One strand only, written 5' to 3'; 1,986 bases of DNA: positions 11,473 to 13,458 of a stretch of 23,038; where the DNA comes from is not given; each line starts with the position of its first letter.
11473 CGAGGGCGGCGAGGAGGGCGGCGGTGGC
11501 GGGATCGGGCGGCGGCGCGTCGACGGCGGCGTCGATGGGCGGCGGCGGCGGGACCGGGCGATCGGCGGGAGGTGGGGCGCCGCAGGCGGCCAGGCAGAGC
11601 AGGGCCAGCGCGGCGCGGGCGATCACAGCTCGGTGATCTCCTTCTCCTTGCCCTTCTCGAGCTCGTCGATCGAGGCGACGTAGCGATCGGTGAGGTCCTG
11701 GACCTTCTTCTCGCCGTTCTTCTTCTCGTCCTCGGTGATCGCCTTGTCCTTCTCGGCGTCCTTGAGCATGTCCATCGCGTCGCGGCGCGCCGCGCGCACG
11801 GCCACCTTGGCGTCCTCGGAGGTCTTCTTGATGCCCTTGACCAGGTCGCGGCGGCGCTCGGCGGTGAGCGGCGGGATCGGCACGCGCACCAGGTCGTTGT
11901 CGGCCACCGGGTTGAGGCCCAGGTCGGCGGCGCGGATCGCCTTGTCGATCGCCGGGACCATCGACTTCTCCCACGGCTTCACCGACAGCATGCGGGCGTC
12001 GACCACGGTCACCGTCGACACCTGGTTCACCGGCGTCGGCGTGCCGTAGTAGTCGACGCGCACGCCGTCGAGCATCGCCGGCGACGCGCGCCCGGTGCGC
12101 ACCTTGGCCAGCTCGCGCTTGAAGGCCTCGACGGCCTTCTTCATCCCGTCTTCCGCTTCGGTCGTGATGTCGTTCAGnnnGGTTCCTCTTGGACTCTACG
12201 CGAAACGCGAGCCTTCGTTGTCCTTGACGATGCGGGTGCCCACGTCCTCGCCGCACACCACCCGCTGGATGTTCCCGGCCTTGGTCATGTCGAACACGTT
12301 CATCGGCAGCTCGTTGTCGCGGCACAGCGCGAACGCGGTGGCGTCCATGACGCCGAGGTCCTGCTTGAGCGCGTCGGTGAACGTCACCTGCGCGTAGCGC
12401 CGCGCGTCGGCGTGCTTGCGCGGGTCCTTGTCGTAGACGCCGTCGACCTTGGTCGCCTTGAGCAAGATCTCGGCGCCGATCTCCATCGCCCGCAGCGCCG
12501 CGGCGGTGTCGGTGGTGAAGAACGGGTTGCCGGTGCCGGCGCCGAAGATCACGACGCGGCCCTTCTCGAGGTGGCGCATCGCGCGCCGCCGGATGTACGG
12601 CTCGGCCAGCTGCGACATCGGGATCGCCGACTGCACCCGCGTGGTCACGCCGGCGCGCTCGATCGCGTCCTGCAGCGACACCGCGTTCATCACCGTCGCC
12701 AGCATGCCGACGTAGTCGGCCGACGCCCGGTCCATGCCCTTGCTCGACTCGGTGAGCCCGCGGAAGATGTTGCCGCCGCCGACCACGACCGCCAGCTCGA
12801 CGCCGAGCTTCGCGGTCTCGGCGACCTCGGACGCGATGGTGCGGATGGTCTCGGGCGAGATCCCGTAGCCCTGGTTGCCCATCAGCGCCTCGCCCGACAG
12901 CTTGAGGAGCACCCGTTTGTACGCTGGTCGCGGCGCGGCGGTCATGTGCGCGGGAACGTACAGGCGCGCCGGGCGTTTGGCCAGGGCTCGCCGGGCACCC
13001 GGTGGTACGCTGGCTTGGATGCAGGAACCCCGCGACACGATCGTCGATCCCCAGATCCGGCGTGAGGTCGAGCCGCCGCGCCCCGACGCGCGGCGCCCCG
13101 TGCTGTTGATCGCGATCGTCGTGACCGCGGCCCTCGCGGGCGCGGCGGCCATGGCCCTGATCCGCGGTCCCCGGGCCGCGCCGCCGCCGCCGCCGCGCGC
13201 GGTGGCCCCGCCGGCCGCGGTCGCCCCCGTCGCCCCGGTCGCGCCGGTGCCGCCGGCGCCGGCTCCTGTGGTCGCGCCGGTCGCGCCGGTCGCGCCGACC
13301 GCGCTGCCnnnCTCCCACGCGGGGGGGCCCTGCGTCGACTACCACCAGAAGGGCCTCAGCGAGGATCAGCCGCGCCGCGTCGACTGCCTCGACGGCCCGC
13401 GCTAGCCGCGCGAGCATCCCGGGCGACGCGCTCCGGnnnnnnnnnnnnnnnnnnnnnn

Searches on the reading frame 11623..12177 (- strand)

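Call 57: search_protein_families(library=pfam, proteins=[window:11623-12177:-], max_evalue=0.001)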
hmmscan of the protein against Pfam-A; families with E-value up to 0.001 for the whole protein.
window:11623-12177:- (184 aa): 1 family
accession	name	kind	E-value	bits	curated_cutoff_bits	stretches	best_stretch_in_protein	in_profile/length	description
PF01765.24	RRF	-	7.5e-67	224.7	29.7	1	19-181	1-163/164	Ribosome recycling factor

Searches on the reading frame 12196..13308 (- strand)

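Call 57: search_protein_families(library=pfam, proteins=[window:12196-13308:-], max_evalue=0.001)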
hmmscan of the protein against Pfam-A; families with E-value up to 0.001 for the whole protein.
window:12196-13308:- (370 aa): 1 family
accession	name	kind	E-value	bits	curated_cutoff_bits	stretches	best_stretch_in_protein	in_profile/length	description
PF00696.33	AA_kinase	-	6.5e-32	111.6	24.9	1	131-339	1-233/234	Amino acid kinase family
